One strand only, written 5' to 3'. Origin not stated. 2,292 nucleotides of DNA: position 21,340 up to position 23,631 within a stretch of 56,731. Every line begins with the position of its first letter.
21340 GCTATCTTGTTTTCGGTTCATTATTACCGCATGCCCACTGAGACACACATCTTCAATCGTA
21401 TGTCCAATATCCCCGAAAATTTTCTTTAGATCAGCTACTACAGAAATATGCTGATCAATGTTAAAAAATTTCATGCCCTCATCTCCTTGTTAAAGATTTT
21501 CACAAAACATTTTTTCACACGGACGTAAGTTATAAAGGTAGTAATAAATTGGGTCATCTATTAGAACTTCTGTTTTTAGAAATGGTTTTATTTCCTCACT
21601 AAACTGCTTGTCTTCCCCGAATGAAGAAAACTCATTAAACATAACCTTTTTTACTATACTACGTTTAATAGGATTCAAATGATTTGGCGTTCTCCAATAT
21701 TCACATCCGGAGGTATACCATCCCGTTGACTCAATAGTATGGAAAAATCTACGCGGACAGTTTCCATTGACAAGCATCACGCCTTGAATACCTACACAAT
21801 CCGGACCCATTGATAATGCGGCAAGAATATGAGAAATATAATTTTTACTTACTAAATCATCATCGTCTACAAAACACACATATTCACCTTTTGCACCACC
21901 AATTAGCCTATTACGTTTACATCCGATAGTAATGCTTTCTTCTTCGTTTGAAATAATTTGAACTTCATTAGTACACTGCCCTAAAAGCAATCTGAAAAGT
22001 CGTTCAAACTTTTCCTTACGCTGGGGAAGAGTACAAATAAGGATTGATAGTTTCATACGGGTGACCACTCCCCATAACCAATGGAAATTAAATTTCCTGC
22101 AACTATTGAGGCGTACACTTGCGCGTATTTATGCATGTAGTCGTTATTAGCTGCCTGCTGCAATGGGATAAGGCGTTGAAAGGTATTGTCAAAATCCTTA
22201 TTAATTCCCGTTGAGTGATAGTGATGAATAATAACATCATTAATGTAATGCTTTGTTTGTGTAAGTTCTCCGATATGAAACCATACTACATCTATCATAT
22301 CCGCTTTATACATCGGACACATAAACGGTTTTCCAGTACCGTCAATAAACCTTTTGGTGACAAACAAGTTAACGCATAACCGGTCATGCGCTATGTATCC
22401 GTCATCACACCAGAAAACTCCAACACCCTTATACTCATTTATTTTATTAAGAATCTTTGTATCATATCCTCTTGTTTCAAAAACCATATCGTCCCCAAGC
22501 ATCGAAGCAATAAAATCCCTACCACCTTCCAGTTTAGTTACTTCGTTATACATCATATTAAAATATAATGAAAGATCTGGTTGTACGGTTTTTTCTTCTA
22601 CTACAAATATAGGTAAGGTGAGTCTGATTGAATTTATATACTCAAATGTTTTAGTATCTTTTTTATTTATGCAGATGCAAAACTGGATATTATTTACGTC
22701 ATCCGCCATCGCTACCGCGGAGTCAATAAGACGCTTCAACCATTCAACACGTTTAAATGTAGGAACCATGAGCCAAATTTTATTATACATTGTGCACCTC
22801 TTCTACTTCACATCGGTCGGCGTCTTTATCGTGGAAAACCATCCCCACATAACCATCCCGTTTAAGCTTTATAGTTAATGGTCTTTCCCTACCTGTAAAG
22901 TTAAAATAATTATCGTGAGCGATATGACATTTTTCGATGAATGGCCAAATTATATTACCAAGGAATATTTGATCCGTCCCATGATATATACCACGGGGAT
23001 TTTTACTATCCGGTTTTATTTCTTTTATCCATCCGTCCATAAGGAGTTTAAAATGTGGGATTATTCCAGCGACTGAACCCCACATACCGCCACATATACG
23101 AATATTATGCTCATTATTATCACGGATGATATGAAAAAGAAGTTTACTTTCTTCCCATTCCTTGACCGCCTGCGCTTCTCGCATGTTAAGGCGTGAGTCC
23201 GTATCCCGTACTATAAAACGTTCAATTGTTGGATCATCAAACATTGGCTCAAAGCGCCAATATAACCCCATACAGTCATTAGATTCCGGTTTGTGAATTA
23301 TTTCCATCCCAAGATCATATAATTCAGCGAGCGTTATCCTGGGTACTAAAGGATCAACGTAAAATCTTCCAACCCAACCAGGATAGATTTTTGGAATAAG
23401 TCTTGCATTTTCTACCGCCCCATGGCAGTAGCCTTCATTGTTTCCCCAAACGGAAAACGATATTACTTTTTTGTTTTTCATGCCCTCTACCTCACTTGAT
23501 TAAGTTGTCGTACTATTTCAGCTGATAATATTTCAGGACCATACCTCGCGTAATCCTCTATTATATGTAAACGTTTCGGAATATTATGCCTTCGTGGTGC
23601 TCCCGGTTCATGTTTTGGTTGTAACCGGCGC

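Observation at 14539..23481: Nine-kb glycan-biosynthesis island embedded in the virion morphogenesis operon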

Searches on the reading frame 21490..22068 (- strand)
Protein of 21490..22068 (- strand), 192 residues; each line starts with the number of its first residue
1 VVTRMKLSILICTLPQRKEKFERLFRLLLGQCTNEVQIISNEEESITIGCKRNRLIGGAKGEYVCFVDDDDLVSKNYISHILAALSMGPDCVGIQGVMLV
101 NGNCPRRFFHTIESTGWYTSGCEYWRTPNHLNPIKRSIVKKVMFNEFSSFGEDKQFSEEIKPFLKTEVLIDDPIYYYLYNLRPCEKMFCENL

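Call 3: search_protein_families(library=pfam, proteins=[window:21490-22068:-], max_evalue=0.01)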
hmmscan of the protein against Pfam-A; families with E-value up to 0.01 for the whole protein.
window:21490-22068:- (192 aa): 2 families
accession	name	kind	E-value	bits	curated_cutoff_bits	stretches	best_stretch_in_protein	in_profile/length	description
PF00535.33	Glycos_transf_2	-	4e-06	27.3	23.3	1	36-111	55-129/168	Glycosyl transferase family 2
PF13641.12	Glyco_tranf_2_3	-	0.0009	19.8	27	1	5-102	29-128/230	Glycosyltransferase like family 2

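Call 8: search_protein_families(library=phrogs, proteins=[window:21490-22068:-], max_evalue=0.001)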
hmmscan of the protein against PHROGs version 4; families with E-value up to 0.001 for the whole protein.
window:21490-22068:- (192 aa): 2 families
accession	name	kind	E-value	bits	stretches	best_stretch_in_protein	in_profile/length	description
phrog_14775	-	moron, auxiliary metabolic gene and host takeover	3.3e-33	116.1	1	5-180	3-183/203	glycosyltransferase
phrog_8858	-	moron, auxiliary metabolic gene and host takeover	1.3e-27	97.6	1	4-180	11-190/395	glycosyltransferase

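Call 18: search_protein_families(library=ncbifam, proteins=[window:21490-22068:-], max_evalue=0.01)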
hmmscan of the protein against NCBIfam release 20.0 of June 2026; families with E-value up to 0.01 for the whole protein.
window:21490-22068:- (192 aa): 7 families
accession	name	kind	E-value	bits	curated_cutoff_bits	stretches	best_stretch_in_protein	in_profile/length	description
TIGR04440.1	glyco_TIGR04440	domain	4.4e-05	23.3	70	1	54-114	75-135/215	TIGR00180 family glycosyltransferase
NF038302.1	EPS_HpsE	equivalog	0.00043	19.4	300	1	34-83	60-109/307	hormogonium polysaccharide biosynthesis glycosyltransferase HpsE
NF007482.0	PRK10073.1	equivalog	0.00047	19.3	423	1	35-82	62-107/334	glycosyltransferase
NF041394.1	GtaseAglG_Halo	equivalog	0.00066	19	440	1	34-101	57-122/304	glucosyl-dolichyl phosphate glucuronosyltransferase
NF050050.1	ProtGlycPglI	equivalog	0.0011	18.4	500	1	51-90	74-113/306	GalNAc(5)-diNAcBac-PP-undecaprenol beta-1,3-glucosyltransferase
NF041875.1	EPS_EpsD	equivalog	0.0015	18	370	1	48-98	67-116/325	exopolysaccharide biosynthesis glycosyltransferase EpsD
TIGR03111.1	glyc2_xrt_Gpos1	hypoth_equivalog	0.0084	14.9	363.95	0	56-103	127-174/439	TIGR03111 family XrtG-associated glycosyltransferase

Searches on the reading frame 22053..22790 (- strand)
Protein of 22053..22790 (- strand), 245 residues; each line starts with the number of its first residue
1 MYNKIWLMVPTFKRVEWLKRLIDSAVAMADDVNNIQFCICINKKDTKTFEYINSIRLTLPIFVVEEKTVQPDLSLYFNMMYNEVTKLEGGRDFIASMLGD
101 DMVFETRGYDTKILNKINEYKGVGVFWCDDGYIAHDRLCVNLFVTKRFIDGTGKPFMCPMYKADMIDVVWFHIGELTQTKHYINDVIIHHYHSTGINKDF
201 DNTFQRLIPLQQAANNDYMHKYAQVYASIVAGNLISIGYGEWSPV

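Call 3: search_protein_families(library=pfam, proteins=[window:22053-22790:-], max_evalue=0.01)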
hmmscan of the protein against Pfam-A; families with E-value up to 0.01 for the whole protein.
window:22053-22790:- (245 aa): 0 families

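Call 8: search_protein_families(library=phrogs, proteins=[window:22053-22790:-], max_evalue=0.001)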
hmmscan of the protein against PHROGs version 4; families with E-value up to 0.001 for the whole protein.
window:22053-22790:- (245 aa): 1 family
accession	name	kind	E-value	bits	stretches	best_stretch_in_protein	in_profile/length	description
phrog_14945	-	moron, auxiliary metabolic gene and host takeover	5.4e-18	66.3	1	3-206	4-187/218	glycosyltransferase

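Call 18: search_protein_families(library=ncbifam, proteins=[window:22053-22790:-], max_evalue=0.01)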
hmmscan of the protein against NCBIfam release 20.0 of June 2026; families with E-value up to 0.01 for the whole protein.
window:22053-22790:- (245 aa): 0 families

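Call 74: search_solved_structures(query=window:22053-22790:-, max_evalue=1)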
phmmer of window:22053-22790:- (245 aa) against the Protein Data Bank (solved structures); distinct sequences matched with E-value up to 1: 5.
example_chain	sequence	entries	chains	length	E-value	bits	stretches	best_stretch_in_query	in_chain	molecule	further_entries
1fkq_A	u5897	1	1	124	0.28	14.1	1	102-168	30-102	ALPHA-LACTALBUMIN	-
1fkv_A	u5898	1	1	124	0.29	14.1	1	102-168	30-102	ALPHA-LACTALBUMIN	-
3b0k_A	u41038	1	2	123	0.38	13.7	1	103-168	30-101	Alpha-lactalbumin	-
1hfy_A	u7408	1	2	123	0.38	13.6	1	103-168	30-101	ALPHA-LACTALBUMIN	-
1hmk_A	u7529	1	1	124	0.39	13.6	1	103-168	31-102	PROTEIN (ALPHA-LACTALBUMIN)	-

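Call 89: search_protein_families(library=pfam, alignment_id=A7, max_evalue=1)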
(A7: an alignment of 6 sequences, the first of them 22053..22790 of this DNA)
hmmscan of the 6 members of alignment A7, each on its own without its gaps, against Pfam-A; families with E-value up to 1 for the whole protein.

A. member 1, window:22053-22790:- (245 aa): 1 family
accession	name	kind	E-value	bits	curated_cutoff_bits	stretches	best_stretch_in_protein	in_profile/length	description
PF03709.21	OKR_DC_1_N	-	0.14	12.8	29.3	1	42-96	47-102/111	Orn/Lys/Arg decarboxylase, N-terminal domain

B. families by the number of members that match (of 6 scanned): 4 families
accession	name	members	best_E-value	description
PF13641.12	Glyco_tranf_2_3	1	0.012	Glycosyltransferase like family 2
PF17144.9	Ribosomal_L5e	1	0.047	Ribosomal large subunit proteins 60S L5, and 50S L18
PF03709.21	OKR_DC_1_N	1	0.14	Orn/Lys/Arg decarboxylase, N-terminal domain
PF03171.26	2OG-FeII_Oxy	1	0.14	2OG-Fe(II) oxygenase superfamily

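Call 90: search_solved_structures(query=A7, max_evalue=10)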
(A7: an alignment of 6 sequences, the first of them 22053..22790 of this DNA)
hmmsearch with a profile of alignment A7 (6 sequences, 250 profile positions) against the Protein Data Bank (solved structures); distinct sequences matched with E-value up to 10: 1.
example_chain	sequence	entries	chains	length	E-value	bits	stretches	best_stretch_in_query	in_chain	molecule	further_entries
8a9n_A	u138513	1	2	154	0.81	12.4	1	12-67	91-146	Acetyltransferase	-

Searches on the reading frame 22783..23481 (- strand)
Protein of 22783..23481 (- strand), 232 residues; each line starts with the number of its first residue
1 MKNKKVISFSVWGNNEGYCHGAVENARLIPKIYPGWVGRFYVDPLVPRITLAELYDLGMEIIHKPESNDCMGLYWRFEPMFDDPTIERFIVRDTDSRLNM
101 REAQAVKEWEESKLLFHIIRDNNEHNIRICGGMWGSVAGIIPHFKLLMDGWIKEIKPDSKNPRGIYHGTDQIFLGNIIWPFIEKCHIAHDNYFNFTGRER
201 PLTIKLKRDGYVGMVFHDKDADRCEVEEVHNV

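Call 3: search_protein_families(library=pfam, proteins=[window:22783-23481:-], max_evalue=0.01)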
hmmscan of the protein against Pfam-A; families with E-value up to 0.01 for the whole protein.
window:22783-23481:- (232 aa): 0 families

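Call 8: search_protein_families(library=phrogs, proteins=[window:22783-23481:-], max_evalue=0.001)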
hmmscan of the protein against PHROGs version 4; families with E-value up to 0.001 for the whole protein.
window:22783-23481:- (232 aa): 0 families

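Call 18: search_protein_families(library=ncbifam, proteins=[window:22783-23481:-], max_evalue=0.01)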
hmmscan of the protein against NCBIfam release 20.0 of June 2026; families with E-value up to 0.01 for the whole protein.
window:22783-23481:- (232 aa): 0 families

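Call 31: search_solved_structures(query=A1, max_evalue=10, show_alignments=1)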
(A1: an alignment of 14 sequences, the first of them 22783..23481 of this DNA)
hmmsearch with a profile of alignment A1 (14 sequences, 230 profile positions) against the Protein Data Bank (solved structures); distinct sequences matched with E-value up to 10: 1.
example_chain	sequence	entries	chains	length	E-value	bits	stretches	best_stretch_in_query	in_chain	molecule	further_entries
2nz2_A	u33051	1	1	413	0.73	12.6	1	158-216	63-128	Argininosuccinate synthase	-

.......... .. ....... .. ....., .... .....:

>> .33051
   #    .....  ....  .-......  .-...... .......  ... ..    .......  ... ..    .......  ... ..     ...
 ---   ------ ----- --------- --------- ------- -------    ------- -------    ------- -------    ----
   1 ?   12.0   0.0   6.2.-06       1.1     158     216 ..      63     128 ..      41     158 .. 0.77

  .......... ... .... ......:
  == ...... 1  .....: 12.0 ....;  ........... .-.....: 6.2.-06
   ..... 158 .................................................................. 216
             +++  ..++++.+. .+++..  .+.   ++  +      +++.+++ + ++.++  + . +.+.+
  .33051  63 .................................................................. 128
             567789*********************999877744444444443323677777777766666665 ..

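Call 34: search_protein_families(library=pfam, alignment_id=A1, max_evalue=1)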
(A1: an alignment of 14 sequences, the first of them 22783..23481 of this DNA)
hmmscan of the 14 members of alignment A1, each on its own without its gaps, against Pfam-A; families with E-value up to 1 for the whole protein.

A. member 1, window:22783-23481:- (232 aa): 0 families

B. families by the number of members that match (of 14 scanned): 5 families
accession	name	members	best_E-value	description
PF13580.11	SIS_2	1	0.0072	SIS domain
PF03534.18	SpvB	1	0.044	Salmonella virulence plasmid 65kDa B protein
PF18771.7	APOBEC3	1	0.054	APOBEC3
PF16321.10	Ribosom_S30AE_C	1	0.12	Sigma 54 modulation/S30EA ribosomal protein C terminus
PF10051.14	DUF2286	1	0.17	Uncharacterized protein conserved in archaea (DUF2286)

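Call 46: find_homologous_proteins(query=window:22783-23481:-, max_evalue=0.001)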
Query window:22783-23481:- (232 aa): 458 proteins with E <= 0.001 among 504 candidates; the best 120 are listed.
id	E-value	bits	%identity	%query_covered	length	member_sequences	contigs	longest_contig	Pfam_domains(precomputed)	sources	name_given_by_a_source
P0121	8.5e-151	518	92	100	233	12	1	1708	-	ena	-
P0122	1.3e-132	459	83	99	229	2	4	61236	-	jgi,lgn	jgi:hypothetical protein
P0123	9.1e-123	426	77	98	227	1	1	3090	-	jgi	jgi:hypothetical protein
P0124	8.5e-121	420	76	97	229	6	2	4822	-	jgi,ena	jgi:hypothetical protein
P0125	1.2e-119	416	76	97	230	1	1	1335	-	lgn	-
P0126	2.3e-119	415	75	97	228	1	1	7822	-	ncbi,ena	-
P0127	3.3e-119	415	74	98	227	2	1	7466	-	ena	-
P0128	1.0e-118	413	74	98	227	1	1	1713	-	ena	-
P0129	2.1e-118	412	74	97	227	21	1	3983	-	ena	-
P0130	7.7e-117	407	74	98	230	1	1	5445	-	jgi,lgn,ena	-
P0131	1.5e-116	406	76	95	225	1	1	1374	-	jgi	jgi:protein O-GlcNAc transferase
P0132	6.4e-116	404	73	97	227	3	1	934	-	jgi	jgi:hypothetical protein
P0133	3.3e-115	402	72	98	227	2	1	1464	-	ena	-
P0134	9.0e-115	400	75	95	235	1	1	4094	-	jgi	jgi:hypothetical protein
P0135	2.0e-112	393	73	98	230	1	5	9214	-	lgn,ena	-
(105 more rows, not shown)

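Call 56: predict_structure(alignment_id=A4)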
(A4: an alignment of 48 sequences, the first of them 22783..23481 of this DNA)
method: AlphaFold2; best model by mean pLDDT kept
length: 232 residues; sequences in the alignment: 48
mean_pLDDT: 95.9   pTM: 0.92
mean pLDDT of the five models: 95.9, 95.6, 95.5, 94.3, 94.0
residues with pLDDT >= 90: 222; 70-90: 6; 50-70: 3; < 50: 1
segments of 3 or more residues with pLDDT < 50: none
pLDDT, mean of each block of 10 residues (from residue 1): 94 94 98 98 98 99 97 98 98 97 98 98 96 97 98 97 95 98 98 96 95 93 87 47
secondary structure, 60 per line:
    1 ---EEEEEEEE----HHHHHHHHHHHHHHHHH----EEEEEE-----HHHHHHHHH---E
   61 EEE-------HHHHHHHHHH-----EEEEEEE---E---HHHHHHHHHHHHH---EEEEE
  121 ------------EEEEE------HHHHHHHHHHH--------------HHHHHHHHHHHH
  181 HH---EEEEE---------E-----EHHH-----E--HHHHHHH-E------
elements in order: E4-11 H16-32 E37-42 H48-56 E60-63 H71-80 E86-92 H100-112 E116-120 E133-137 H144-154 H169-182 E186-190 H218-224

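Call 59: fold_search(model_id=the predicted structure, library=pdb)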
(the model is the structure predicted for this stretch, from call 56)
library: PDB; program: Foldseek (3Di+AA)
matches with E <= 10: 1555; with E <= 0.001: 99
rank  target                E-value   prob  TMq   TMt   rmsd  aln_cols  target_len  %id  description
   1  6mw5                  2.3e-06  1.00  0.53  0.52   4.5       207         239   14  UDP-galactose:glucoside-Skp1 alpha-D-galactosyltransferase with bound UDP and Platinum (released 2019-10-09)
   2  8smp_A                6.0e-06  1.00  0.54  0.26   8.3       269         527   11  Xenopus laevis hyaluronan synthase 1, UDP-bound, gating loop inserted state (released 2024-05-01)
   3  2p6w                  6.0e-06  1.00  0.48  0.53   5.2       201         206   14  Crystal structure of a glycosyltransferase involved in the glycosylation of the major capsid of PBCV-1 (released 2007-08-21)
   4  3t7m_A                1.2e-05  1.00  0.50  0.45   4.7       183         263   10  Crystal Structure of Human Glycogenin-1 (GYG1) complexed with manganese and UDP, in a triclinic closed form (released 2011-08-31)
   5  3v8z                  1.3e-05  1.00  0.46  0.43   6.2       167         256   12  Structure of apo-glycogenin truncated at residue 270 complexed with UDP (released 2012-01-25)
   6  3u2w_A                1.3e-05  1.00  0.47  0.42   3.7       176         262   10  Crystal Structure of Human Glycogenin-1 (GYG1) complexed with manganese and glucose or a glucal species (released 2011-11-02)
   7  3u2w_B                1.8e-05  1.00  0.52  0.48   4.9       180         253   10  Crystal Structure of Human Glycogenin-1 (GYG1) complexed with manganese and glucose or a glucal species (released 2011-11-02)
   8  1zcu                  2.2e-05  1.00  0.47  0.42   6.3       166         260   12  apo form of the 162S mutant of glycogenin (released 2005-04-26)
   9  4ueg_B                2.4e-05  1.00  0.47  0.44   6.0       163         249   15  Crystal structure of human glycogenin-2 catalytic domain (released 2014-12-24)
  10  3rmv                  2.9e-05  1.00  0.53  0.49   6.0       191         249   12  Crystal Structure of Human Glycogenin-1 (GYG1) T83M mutant complexed with manganese and UDP (released 2011-05-18)
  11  3t7n_A                3.1e-05  1.00  0.46  0.43   3.9       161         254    8  Crystal Structure of Human Glycogenin-1 (GYG1) complexed with manganese and UDP, in a monoclinic closed form (released 2011-08-31)
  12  1zct_A                3.1e-05  1.00  0.44  0.40   7.2       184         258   10  structure of glycogenin truncated at residue 270 in a complex with UDP (released 2005-04-26)
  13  3v90                  3.2e-05  1.00  0.49  0.45   4.2       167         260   11  Structure of T82M glycogenin mutant truncated at residue 270 (released 2012-01-25)
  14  3v91                  3.2e-05  1.00  0.49  0.45   4.3       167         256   11  Structure of T82M glycogenin mutant truncated at residue 270 complexed with UDP-glucose (released 2012-01-25)
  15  3t7n_B                3.2e-05  1.00  0.51  0.47   5.4       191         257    9  Crystal Structure of Human Glycogenin-1 (GYG1) complexed with manganese and UDP, in a monoclinic closed form (released 2011-08-31)
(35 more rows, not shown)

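Call 60: fold_search(model_id=the predicted structure, library=viral)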
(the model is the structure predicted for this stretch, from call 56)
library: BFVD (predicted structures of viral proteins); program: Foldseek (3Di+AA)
matches with E <= 10: 1214; with E <= 0.001: 126
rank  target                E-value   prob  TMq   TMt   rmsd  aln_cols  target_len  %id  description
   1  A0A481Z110            6.4e-19  1.00  0.80  0.27   3.0       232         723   33  Acetyltransferase (GNAT) family protein (Fragment) [Mimivirus LCMiAC01]
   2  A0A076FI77            4.7e-16  1.00  0.72  0.65   4.3       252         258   25  Putative tetracorticopeptide domain containing protein [Aureococcus anophagefferens virus]
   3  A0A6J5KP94            5.7e-16  1.00  0.72  0.72   4.0       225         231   30  Uncharacterized protein [uncultured Caudovirales phage]
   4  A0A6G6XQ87            2.6e-15  1.00  0.74  0.33   4.7       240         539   26  (no name in the UniProt tables at hand)
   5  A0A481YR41            2.2e-10  1.00  0.67  0.61   3.1       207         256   22  Uncharacterized protein [Iridovirus LCIVAC01]
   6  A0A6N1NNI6            3.0e-08  1.00  0.61  0.38   4.6       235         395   15  Putative ORFan [Tupanvirus deep ocean]
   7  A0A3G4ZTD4            6.8e-08  1.00  0.50  0.22  11.1       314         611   13  Uncharacterized protein [Edafosvirus sp.]
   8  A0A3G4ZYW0            2.6e-07  1.00  0.59  0.33   7.0       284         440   14  Putative orfan [Gaeavirus sp.]
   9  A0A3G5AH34            4.2e-07  1.00  0.43  0.33   2.5       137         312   20  Uncharacterized protein [Sylvanvirus sp.]
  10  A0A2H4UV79            4.2e-07  1.00  0.58  0.33   8.5       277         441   14  Uncharacterized protein [Bodo saltans virus]
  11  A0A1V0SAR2            3.8e-06  1.00  0.43  0.19   5.9       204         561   11  Uncharacterized protein [Catovirus CTV1]
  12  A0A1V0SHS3            4.9e-06  1.00  0.48  0.15   5.3       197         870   16  Glycosyltransferase [Klosneuvirus KNV1]
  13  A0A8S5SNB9            4.9e-06  1.00  0.49  0.38   8.0       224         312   14  Glycosyltransferase [Podoviridae sp. ctIKM86]
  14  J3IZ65                1.0e-05  1.00  0.41  0.38   6.2       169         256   14  (no name in the UniProt tables at hand)
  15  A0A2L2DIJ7            1.1e-05  1.00  0.48  0.41   5.9       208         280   15  p13-like protein [Acanthamoeba polyphaga mimivirus]
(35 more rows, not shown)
